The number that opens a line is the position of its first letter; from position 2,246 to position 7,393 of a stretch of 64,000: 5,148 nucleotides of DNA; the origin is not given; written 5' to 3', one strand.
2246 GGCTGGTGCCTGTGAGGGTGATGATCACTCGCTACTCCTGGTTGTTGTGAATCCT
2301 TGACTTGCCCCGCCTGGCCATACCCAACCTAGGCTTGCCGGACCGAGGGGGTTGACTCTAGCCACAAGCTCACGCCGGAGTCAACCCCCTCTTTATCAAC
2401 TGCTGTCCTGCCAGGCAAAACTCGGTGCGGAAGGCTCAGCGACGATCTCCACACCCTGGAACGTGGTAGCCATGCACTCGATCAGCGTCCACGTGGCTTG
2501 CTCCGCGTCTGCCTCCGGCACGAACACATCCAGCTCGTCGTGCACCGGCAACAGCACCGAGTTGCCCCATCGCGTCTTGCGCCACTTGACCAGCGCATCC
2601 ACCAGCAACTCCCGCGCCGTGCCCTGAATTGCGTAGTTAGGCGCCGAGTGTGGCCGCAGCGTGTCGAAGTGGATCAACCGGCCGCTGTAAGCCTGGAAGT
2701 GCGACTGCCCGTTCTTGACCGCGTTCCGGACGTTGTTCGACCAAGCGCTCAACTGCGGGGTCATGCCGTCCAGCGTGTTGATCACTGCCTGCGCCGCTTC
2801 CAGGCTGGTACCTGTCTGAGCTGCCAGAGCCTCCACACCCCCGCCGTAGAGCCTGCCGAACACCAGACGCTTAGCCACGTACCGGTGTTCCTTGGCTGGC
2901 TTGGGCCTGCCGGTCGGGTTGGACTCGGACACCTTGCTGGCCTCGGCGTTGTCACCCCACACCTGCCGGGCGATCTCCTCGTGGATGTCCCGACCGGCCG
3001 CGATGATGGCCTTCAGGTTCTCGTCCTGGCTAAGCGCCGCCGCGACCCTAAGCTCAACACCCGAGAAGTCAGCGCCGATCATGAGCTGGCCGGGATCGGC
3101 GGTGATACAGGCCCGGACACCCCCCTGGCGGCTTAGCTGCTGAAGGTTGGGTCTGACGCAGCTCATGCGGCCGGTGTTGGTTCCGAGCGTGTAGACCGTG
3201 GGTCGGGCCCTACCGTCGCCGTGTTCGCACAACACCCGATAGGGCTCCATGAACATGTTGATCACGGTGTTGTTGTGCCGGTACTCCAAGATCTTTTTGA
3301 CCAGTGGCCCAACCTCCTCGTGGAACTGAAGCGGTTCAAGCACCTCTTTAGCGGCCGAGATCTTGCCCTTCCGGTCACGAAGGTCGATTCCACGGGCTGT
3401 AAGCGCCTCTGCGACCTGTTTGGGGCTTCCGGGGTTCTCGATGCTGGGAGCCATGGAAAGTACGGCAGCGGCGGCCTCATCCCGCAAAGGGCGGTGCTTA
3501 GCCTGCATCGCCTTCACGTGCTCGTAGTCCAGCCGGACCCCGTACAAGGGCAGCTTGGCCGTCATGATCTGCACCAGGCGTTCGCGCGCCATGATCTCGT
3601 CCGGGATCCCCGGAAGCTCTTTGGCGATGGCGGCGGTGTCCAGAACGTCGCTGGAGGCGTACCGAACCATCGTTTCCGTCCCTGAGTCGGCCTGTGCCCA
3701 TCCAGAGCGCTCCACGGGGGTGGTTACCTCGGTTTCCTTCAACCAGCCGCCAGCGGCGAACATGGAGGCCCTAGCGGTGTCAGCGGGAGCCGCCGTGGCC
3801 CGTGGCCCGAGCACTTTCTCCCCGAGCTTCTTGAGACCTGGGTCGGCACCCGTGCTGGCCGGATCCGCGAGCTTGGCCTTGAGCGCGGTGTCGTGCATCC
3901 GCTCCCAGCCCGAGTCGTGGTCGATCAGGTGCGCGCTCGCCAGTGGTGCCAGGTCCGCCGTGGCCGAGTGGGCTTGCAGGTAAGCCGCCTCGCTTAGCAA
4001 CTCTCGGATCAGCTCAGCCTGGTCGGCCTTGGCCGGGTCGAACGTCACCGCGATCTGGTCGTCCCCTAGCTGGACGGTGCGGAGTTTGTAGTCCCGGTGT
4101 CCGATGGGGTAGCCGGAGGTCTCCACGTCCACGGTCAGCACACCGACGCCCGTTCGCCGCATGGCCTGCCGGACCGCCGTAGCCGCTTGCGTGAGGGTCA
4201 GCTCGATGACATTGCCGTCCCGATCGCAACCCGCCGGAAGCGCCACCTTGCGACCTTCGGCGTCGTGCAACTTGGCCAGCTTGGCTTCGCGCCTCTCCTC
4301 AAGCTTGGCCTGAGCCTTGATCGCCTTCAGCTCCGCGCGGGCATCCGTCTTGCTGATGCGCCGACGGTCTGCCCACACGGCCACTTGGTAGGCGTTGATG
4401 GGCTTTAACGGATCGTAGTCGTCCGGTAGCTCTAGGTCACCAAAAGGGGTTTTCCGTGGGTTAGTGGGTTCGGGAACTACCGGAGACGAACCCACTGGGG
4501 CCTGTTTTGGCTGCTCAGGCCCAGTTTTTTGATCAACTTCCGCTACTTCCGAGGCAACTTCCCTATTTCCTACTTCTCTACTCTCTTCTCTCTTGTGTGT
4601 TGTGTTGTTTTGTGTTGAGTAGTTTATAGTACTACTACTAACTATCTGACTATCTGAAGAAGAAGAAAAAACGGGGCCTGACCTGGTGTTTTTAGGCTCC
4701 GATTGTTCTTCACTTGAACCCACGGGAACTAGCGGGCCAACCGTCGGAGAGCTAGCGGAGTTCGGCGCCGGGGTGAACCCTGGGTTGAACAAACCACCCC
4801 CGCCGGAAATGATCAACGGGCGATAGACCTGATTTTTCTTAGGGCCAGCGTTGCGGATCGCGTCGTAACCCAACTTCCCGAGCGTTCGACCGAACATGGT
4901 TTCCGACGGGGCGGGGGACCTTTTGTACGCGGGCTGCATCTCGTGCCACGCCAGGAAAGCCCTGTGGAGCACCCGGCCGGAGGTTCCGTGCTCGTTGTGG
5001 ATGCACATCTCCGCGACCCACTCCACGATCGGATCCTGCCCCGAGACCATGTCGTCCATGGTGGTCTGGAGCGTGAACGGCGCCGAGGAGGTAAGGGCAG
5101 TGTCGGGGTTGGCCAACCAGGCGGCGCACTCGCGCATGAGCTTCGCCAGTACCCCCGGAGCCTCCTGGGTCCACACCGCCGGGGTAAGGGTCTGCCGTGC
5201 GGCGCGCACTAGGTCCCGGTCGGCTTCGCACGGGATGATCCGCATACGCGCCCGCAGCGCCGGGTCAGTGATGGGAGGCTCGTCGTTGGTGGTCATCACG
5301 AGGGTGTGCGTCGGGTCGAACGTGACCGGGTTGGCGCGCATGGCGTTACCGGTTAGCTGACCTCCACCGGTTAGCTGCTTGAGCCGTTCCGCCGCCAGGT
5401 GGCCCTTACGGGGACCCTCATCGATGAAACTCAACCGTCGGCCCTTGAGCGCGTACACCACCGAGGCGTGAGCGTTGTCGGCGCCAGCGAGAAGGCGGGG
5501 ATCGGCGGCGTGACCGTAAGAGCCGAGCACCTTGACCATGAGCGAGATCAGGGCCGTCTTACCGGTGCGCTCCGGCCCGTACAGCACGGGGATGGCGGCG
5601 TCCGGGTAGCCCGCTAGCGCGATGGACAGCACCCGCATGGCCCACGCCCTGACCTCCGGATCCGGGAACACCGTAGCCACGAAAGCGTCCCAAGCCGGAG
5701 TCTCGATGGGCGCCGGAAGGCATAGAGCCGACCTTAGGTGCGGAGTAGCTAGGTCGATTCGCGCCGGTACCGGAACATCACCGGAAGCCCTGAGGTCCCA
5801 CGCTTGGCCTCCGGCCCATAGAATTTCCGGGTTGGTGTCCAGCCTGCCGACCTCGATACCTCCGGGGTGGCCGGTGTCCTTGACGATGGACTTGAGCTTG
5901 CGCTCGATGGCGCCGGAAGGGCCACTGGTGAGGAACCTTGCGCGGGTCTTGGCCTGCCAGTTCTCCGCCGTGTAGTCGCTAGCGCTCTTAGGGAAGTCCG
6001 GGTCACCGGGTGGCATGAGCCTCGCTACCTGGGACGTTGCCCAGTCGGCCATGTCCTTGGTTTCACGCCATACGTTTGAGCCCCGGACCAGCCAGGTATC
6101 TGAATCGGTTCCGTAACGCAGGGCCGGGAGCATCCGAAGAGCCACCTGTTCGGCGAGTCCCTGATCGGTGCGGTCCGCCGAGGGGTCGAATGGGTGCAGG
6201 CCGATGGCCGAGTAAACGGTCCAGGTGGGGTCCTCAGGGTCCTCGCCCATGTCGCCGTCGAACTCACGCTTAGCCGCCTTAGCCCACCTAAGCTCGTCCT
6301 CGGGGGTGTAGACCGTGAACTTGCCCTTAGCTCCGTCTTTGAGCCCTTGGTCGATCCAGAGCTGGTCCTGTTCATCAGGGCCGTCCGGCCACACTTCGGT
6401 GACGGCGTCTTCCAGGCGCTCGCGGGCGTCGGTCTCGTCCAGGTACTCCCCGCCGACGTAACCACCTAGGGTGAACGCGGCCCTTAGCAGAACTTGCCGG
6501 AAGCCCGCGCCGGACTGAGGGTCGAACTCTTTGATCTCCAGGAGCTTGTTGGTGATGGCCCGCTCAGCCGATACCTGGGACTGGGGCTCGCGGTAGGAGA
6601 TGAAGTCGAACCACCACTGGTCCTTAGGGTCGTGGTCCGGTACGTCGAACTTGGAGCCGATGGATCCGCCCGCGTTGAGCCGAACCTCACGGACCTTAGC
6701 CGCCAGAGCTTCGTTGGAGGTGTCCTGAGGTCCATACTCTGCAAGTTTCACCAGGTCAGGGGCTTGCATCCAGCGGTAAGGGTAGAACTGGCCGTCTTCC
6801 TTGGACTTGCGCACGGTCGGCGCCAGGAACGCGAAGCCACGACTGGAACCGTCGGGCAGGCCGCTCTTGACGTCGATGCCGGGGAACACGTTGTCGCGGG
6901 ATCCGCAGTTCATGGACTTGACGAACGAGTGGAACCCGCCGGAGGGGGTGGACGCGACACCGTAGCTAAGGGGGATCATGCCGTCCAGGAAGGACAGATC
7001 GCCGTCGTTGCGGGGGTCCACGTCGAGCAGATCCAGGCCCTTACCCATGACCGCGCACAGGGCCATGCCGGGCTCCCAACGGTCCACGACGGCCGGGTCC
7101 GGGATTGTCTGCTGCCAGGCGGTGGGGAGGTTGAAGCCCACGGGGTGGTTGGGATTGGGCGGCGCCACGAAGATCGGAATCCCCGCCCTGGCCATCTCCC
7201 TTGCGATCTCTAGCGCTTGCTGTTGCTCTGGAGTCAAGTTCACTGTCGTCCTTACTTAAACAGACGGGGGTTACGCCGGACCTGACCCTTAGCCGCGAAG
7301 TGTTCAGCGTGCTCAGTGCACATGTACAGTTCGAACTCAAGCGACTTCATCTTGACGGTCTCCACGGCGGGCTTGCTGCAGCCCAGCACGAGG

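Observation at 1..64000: Sense-strand over-representation of the pentamer CTAAG, created in all three reading frames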

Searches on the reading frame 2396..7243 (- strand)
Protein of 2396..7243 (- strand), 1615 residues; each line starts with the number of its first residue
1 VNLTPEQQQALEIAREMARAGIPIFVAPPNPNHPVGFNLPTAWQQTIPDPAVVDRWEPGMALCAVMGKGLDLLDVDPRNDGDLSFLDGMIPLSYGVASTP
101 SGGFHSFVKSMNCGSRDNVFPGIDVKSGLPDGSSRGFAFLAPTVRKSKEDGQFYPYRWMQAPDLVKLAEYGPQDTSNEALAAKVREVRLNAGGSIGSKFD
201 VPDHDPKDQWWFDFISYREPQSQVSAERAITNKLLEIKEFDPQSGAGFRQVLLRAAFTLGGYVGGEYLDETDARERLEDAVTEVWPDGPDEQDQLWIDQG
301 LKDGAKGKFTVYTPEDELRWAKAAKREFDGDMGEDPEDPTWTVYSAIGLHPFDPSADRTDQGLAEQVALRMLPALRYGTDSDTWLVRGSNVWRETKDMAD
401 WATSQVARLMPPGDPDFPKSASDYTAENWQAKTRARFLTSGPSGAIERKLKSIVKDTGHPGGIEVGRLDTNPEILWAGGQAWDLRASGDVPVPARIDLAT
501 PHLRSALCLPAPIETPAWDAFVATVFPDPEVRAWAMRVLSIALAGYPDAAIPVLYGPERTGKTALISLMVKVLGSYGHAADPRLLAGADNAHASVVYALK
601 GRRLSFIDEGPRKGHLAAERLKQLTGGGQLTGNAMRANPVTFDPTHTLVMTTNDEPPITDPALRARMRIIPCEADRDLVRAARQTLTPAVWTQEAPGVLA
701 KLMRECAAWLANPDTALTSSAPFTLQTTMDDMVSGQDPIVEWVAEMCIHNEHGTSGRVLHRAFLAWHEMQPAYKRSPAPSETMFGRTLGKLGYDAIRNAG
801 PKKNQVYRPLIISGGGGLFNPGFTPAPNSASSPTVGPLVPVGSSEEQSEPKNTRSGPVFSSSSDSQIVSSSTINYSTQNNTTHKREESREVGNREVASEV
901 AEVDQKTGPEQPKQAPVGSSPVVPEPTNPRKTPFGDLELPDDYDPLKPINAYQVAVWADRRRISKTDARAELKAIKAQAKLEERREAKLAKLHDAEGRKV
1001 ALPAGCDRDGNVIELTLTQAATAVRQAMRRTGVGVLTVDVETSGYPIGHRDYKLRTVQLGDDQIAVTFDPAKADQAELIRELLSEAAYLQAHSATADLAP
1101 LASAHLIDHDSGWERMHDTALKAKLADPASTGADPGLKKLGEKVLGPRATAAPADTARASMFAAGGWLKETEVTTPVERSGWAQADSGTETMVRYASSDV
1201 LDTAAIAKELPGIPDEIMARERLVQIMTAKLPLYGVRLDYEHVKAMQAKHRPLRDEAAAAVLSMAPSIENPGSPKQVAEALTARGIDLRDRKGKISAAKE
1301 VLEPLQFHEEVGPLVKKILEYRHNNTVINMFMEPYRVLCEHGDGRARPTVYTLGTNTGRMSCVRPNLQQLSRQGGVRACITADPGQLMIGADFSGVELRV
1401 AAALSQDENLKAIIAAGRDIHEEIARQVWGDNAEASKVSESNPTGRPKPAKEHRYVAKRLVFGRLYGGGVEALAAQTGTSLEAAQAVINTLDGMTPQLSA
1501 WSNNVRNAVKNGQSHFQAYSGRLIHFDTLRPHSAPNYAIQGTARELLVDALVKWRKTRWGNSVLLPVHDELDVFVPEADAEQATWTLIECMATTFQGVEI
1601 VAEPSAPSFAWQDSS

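Call 6: search_protein_families(library=pfam, proteins=[window:2396-7243:-])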
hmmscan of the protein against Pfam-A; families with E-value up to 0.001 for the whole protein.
window:2396-7243:- (1615 aa): 4 families
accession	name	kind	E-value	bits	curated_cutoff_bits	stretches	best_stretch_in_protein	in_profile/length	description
PF00476.26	DNA_pol_A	-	2.1e-51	175.5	34.3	1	1244-1594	5-360/381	DNA polymerase family A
PF01612.26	DNA_pol_A_exo1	-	1.1e-08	35.5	23.6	1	1030-1210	17-168/173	3'-5' exonuclease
PF19263.5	DUF5906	-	7.1e-08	33.5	27.6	1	554-657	1-106/114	Family of unknown function (DUF5906)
PF09250.16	Prim-Pol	-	4.2e-05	24.5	22.8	1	14-168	1-153/158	Bifunctional DNA primase/polymerase, N-terminal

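Call 38: find_related_loci(query=window:2396-7243:-, collection=viral_contigs, flank=10000)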
Query window:2396-7243:- (1615 aa) in viral_contigs; peptide patterns used: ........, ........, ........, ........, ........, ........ (x = any residue, [..] = any of these).
No stretch of DNA in the collection matches any of the patterns.

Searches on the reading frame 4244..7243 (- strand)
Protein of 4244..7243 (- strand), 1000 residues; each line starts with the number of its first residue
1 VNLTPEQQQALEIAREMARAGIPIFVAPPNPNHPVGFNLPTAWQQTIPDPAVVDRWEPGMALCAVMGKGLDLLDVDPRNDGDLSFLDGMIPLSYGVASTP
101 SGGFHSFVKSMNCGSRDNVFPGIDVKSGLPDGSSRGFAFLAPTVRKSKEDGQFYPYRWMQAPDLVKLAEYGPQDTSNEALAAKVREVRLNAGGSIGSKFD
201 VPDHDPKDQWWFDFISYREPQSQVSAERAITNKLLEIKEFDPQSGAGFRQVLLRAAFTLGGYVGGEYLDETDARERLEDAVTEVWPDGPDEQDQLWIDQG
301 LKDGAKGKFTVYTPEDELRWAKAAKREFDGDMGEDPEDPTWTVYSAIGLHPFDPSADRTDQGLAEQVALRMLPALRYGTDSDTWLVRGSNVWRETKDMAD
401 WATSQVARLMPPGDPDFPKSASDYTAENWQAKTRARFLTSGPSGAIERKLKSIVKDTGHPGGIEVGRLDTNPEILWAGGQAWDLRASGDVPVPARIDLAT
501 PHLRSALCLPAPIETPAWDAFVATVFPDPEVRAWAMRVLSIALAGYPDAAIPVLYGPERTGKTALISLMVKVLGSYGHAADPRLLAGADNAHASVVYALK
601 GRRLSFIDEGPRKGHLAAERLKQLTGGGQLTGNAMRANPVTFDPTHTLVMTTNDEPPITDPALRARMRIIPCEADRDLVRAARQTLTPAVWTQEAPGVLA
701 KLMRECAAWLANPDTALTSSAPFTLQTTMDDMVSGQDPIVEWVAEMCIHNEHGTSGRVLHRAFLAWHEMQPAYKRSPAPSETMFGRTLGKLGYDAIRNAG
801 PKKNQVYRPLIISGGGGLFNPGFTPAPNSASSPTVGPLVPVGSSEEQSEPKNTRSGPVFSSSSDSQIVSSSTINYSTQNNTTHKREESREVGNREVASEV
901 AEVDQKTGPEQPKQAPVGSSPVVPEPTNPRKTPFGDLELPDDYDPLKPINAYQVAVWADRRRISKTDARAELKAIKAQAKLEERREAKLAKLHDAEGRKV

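Call 98: search_dna_similar(query=window:4244-7243:-, collection=phages, mode=protein, max_rows=30, max_evalue=1e-10)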
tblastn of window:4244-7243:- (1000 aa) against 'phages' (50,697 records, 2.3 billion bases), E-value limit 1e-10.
Records with a match: 22; places in all: 22; records where one place covers at least 80% of the query: 0.
Best place of each record, by identity: <60% 22.
By first word of the organism name: Mycobacterium 16; Streptomyces 2; Brevibacterium 2; Pseudomonas 1; Actinomycetia 1.
By host as written in the record: Mycobacterium smegmatis mc2 155 13; Mycobacterium smegmatis mc2155 2; Streptomyces lividans JI 1326 2; Brevibacterium iodinum ATCC 15728 2; - 1; Mycobacterium smegmatis mc215 1; Actinomycetia bacterium 1.
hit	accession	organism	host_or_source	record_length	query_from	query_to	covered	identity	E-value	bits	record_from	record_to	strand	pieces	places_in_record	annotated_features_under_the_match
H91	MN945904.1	Mycobacterium phage Eponine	Mycobacterium smegmatis mc2 155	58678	359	810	45%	26.1%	2e-11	75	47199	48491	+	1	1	76: DNA primase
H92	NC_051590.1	Mycobacterium phage Eponine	Mycobacterium smegmatis mc2 155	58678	359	810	45%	26.1%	2e-11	75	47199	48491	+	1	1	76: DNA polymerase/primase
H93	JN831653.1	Mycobacterium phage Fionnbharth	Mycobacterium smegmatis mc2 155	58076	359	810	45%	26.1%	2e-11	74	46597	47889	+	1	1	74: DNA primase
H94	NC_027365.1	Mycobacterium phage Fionnbharth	Mycobacterium smegmatis mc2 155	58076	359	810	45%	26.1%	2e-11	74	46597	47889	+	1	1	74: DNA polymerase/primase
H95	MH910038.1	Mycobacterium phage LeMond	Mycobacterium smegmatis mc2 155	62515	350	820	47%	24.2%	6e-12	76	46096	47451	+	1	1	72: DNA primase/helicase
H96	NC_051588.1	Mycobacterium phage Aminay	Mycobacterium smegmatis mc2155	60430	358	789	43%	26.3%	4e-13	80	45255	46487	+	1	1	69: DNA polymerase/primase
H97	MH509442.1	Mycobacterium phage Aminay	Mycobacterium smegmatis mc2155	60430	358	789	43%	26.3%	4e-13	80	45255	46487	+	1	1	69: DNA primase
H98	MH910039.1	Mycobacterium phage Oscar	Mycobacterium smegmatis mc2 155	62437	350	820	47%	24.1%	3e-11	74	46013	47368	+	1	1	72: DNA primase/helicase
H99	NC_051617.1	Mycobacterium phage Chris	Mycobacterium smegmatis mc2 155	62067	354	820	47%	23.8%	6e-11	73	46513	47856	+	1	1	71: DNA polymerase/primase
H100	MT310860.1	Mycobacterium phage Chris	Mycobacterium smegmatis mc2 155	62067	354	820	47%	23.8%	6e-11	73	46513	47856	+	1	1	71: DNA primase/helicase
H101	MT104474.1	Pseudomonas phage MR14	-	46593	469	813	35%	25.7%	4e-16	90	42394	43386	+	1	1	putative DNA primase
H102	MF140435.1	Mycobacterium phage Wintermute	Mycobacterium smegmatis mc2 155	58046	516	810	30%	27.9%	5e-11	73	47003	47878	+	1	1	74: DNA primase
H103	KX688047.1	Mycobacterium phage Marcoliusprime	Mycobacterium smegmatis mc2 155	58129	502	812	31%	25.9%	2e-11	75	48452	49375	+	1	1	DNA primase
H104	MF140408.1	Mycobacterium phage DismalFunk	Mycobacterium smegmatis mc2 155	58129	502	812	31%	25.9%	2e-11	75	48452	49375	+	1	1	72: DNA primase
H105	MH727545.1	Mycobacterium phage DismalStressor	Mycobacterium smegmatis mc215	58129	502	812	31%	25.9%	2e-11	75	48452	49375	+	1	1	72: DNA primase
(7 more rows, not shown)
